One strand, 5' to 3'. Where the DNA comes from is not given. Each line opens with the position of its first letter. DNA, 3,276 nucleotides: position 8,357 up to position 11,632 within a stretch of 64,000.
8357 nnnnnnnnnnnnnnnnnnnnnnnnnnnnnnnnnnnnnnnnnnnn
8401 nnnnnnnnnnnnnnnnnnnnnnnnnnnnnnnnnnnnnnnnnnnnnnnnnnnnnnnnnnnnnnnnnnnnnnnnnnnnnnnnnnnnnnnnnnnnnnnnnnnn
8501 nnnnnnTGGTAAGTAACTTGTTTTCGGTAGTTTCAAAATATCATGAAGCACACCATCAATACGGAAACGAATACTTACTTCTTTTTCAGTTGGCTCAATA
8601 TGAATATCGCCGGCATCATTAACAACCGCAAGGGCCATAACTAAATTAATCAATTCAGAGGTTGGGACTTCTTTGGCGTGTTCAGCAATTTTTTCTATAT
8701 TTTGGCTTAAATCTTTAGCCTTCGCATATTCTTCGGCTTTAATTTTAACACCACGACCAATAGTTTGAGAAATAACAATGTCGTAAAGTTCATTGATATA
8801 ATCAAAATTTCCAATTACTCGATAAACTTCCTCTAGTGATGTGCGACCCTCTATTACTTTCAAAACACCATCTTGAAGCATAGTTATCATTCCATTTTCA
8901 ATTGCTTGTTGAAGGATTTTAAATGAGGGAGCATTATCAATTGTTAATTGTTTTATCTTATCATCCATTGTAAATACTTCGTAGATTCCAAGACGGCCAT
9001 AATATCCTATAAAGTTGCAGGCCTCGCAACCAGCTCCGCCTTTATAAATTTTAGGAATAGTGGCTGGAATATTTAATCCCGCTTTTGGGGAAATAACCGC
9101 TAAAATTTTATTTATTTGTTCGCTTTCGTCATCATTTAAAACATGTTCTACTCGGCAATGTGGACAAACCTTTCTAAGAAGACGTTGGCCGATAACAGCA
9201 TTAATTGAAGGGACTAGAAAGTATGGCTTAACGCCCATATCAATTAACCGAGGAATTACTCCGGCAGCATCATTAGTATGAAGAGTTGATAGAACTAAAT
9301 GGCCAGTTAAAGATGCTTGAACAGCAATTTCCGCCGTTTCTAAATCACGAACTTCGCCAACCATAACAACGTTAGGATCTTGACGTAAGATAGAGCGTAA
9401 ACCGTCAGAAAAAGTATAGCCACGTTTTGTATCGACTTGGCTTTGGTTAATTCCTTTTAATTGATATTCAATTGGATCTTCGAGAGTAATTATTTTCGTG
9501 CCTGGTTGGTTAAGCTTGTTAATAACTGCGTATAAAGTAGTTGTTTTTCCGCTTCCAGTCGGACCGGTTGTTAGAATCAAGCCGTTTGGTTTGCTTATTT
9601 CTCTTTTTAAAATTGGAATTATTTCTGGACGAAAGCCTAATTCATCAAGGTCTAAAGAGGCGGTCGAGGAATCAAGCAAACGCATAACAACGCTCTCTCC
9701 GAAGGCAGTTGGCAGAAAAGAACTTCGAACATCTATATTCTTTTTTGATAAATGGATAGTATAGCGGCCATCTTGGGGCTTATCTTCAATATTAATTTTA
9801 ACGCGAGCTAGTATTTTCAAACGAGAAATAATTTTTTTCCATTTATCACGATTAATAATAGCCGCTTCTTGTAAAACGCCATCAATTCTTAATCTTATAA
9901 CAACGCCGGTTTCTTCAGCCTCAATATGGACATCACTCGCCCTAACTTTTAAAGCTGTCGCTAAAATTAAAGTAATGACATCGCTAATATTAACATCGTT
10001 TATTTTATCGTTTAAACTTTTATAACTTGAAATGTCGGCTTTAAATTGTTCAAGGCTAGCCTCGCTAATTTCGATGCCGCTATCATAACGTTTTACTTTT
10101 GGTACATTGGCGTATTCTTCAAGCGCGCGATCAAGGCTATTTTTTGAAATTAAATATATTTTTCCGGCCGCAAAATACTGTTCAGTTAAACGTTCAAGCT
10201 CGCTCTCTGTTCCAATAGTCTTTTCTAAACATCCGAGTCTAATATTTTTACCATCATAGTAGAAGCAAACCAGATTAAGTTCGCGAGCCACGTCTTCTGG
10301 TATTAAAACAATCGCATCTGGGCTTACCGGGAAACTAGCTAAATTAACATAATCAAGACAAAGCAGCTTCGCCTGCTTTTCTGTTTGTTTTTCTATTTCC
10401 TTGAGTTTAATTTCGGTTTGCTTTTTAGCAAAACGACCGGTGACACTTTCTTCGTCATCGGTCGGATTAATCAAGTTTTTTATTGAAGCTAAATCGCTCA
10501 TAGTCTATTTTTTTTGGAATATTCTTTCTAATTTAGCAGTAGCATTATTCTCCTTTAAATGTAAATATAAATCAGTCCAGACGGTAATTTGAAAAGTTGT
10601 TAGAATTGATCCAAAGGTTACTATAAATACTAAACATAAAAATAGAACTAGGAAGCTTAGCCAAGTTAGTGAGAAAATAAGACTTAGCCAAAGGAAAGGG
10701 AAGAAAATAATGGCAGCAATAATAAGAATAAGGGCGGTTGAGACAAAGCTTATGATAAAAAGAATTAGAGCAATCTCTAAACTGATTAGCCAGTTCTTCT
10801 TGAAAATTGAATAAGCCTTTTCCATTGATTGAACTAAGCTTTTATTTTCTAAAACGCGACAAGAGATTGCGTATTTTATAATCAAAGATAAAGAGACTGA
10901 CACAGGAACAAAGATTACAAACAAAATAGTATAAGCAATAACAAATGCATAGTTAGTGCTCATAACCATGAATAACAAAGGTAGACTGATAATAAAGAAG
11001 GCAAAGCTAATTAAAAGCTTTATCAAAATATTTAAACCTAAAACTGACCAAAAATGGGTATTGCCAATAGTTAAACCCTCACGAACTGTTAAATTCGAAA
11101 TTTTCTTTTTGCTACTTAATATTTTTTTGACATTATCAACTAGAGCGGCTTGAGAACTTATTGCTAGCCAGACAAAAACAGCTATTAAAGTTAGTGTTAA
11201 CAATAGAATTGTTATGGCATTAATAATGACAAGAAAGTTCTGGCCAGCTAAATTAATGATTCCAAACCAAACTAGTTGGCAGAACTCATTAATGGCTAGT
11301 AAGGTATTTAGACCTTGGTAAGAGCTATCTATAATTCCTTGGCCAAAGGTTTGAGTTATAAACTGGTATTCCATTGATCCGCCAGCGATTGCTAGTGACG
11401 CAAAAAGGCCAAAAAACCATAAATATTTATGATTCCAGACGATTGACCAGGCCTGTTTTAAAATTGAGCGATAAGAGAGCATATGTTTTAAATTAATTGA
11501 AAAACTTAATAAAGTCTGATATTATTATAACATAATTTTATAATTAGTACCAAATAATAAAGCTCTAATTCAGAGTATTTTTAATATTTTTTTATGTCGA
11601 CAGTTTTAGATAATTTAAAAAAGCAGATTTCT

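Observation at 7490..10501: A single 1003-aa polypeptide containing two complete PilB/GspE secretion-ATPase modules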

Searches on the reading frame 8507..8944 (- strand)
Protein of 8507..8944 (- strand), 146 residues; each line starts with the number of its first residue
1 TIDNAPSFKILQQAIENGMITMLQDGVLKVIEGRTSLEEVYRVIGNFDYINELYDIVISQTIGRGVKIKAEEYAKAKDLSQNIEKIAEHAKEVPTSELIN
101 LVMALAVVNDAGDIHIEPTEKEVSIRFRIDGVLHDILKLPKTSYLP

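Call 55: find_related_loci(query=A3, collection=genome_contigs, flank=6000)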
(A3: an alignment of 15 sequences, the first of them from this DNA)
Query A3 (146 aa) in genome_contigs; peptide patterns used: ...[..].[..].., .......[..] (x = any residue, [..] = any of these).
487 stretches matched a pattern; 318 encode a relative of the query (tblastn E <= 1e-3); the best 80 are kept; 80 distinct loci.
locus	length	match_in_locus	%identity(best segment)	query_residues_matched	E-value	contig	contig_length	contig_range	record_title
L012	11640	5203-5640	88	1-146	2e-83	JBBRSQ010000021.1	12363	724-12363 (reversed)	MAG: Patescibacteria group bacterium isolate La2_metabat2.105 La2_metabat2.105_K_338568L12363_cov_29.4192, whole genome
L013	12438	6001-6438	88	1-146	7e-83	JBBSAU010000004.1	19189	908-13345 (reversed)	MAG: Patescibacteria group bacterium isolate La6_metabat2.044 La6_metabat2.044_K_2630718_L_19189_cov_20.1805, whole geno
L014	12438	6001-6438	86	1-146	1e-82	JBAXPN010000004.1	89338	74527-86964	MAG: Candidatus Falkowbacteria bacterium isolate ELA532 MAG532_4, whole genome shotgun sequence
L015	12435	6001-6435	86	1-145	2e-82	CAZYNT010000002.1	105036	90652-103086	MAG TPA_asm: uncultured Gammaproteobacteria bacterium isolate SRP263991_co4_298 genome assembly, contig: NODE_107_length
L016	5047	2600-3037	85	1-146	5e-81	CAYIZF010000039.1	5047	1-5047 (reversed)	MAG TPA_asm: uncultured Gammaproteobacteria bacterium isolate ERP122455_co1_171 genome assembly, contig: NODE_6882_lengt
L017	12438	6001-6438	84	1-146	3e-80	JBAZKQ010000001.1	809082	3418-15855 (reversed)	MAG: Patescibacteria group bacterium isolate SO_2017_LW4_148 scaffold_12_c1_LW137-91_2017, whole genome shotgun sequence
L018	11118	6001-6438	84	1-146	5e-80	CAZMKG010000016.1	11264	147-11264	MAG TPA_asm: uncultured Gammaproteobacteria bacterium isolate SRP263991_co7_264 genome assembly, contig: NODE_11466_leng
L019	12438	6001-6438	83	1-146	1e-79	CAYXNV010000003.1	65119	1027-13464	MAG TPA_asm: uncultured Gammaproteobacteria bacterium isolate SRP167671_co1_111 genome assembly, contig: NODE_451_length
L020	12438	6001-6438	79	1-146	4e-78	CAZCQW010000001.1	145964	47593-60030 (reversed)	MAG TPA_asm: uncultured Gammaproteobacteria bacterium isolate SRP285395_co1_539 genome assembly, contig: NODE_75_length_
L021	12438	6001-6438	79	1-146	2e-77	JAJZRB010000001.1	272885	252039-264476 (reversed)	MAG: bacterium isolate SKS1.bin72 NODE_26_length_272885_cov_4.865577, whole genome shotgun sequence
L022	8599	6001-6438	82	1-146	1e-77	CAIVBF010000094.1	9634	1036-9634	uncultured bacterium isolate MJ-2014-D6_bin-244 genome assembly, contig: bin-244:094/170, whole genome shotgun sequence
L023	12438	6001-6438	80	1-146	8e-77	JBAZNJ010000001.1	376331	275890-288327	MAG: Patescibacteria group bacterium isolate SO_2017_LW4_64 scaffold_72_c1_LW137-91_2017, whole genome shotgun sequence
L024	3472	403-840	77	1-146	4e-76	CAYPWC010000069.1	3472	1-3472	MAG TPA_asm: uncultured Gammaproteobacteria bacterium isolate SRP192927_co4_865 genome assembly, contig: NODE_82992_leng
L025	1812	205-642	77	1-146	7e-79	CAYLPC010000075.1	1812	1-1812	MAG TPA_asm: uncultured Gammaproteobacteria bacterium isolate SRP192927_co9_22 genome assembly, contig: NODE_98033_lengt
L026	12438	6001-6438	77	1-146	1e-75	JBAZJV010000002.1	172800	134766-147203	MAG: Patescibacteria group bacterium isolate SO_2017_LW4_128 scaffold_278_c1_LW137-91_2017, whole genome shotgun sequenc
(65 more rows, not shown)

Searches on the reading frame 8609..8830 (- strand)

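Call 65: search_protein_families(library=pfam, proteins=[window:8609-8830:-], max_evalue=1)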
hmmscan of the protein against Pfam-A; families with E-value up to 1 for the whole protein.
seq(74 aa): 1 family
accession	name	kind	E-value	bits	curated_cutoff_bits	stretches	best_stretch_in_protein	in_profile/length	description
PF21223.3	TPPII_Ig-like-1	-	0.17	12.7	27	1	17-72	4-59/117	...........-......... II, first Ig-like domain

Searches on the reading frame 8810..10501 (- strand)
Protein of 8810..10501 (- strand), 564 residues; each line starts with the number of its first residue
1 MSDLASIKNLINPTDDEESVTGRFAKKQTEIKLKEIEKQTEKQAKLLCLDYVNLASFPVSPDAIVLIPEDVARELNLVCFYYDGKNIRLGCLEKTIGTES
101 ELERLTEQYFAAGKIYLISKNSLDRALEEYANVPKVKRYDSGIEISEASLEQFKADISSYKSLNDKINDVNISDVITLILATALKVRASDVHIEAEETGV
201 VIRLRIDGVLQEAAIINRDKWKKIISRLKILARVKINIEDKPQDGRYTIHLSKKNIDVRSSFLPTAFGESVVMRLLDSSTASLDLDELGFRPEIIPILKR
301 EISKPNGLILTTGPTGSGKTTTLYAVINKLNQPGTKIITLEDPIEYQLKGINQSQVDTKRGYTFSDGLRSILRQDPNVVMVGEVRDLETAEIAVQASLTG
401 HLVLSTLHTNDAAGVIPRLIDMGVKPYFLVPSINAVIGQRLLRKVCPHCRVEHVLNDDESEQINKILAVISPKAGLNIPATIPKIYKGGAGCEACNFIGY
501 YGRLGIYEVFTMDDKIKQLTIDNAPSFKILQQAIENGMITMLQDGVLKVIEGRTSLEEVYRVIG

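Call 21: search_protein_families(library=ncbifam, proteins=[window:8810-10501:-], max_evalue=1e-20)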
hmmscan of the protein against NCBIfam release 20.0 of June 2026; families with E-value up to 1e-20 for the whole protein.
seq(564 aa): 8 families
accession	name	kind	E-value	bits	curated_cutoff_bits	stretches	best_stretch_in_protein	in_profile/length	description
TIGR02533.1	type_II_gspE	equivalog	5.4e-150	500.3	630.25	1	102-562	37-485/486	type II secretion system ATPase GspE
TIGR02538.1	type_IV_pilB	equivalog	3.6e-143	478.1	675.65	1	31-562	41-561/564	type IV-A pilus assembly ATPase PilB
NF007755.0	PRK10436.1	equivalog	5.1e-124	414.4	617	1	146-564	59-460/465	type II secretion system protein GspE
NF053534.1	T4PilAsmATPsTfpB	equivalog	8.7e-119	397.5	850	1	114-563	143-582/584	type IV pilus assembly ATPase TfpB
NF041000.1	ATPase_ComGA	equivalog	9.8e-74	247.7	300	1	179-443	3-266/267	competence type IV pilus ATPase ComGA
TIGR01420.1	pilT_fam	subfamily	4.9e-53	180.6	319.1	1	177-445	3-271/343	PilT/PilU family type 4a pilus ATPase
TIGR02525.1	plasmid_TraJ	equivalog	1.8e-26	93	368.3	1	270-422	119-272/372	plasmid transfer ATPase TraJ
TIGR02524.1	dot_icm_DotB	equivalog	3.4e-21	75.9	463.3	1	302-421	130-258/358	Dot/Icm type IV secretion system ATPase DotB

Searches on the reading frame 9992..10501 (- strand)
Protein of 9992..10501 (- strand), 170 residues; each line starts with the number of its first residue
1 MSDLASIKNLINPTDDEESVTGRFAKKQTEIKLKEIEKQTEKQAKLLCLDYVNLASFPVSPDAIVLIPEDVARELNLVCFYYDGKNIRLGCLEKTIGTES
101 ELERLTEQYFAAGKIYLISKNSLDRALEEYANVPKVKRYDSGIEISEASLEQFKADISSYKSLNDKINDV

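Call 65: search_protein_families(library=pfam, proteins=[window:9992-10501:-], max_evalue=1)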
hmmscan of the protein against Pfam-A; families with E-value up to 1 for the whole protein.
seq(170 aa): 4 families
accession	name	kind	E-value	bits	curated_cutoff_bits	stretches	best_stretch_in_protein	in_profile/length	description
PF05157.20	MshEN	-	0.00012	22.4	23.1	1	49-131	3-84/90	MshEN domain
PF08820.15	DUF1803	-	0.011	16.2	32.2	0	75-115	15-55/91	Domain of unknown function (DUF1803)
PF00476.26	DNA_pol_A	-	0.048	13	34.3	1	100-155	13-70/381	DNA polymerase family A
PF24833.1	Rhabdo_glycop_CD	-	0.15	12.6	27.2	0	99-148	49-102/124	Rhabdovirus spike glycoprotein G central domain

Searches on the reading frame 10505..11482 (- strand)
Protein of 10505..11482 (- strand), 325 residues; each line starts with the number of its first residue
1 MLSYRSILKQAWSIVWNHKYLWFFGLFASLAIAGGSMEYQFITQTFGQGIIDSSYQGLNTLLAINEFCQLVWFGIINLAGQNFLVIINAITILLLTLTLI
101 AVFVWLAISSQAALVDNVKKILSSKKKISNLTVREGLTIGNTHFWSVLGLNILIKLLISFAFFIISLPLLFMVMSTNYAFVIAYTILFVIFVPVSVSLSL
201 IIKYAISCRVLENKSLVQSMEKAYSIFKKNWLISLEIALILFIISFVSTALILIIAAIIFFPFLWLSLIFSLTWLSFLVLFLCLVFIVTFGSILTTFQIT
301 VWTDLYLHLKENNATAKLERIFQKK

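Call 9: search_protein_families(library=pfam, proteins=[window:10505-11482:-], max_evalue=0.001)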
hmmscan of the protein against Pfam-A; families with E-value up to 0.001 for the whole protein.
window:10505-11482:- (325 aa): 0 families

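Call 87: search_protein_families(library=ncbifam, proteins=[window:10505-11482:-], max_evalue=1)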
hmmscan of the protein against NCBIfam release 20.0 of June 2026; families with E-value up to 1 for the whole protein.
window:10505-11482:- (325 aa): 0 families
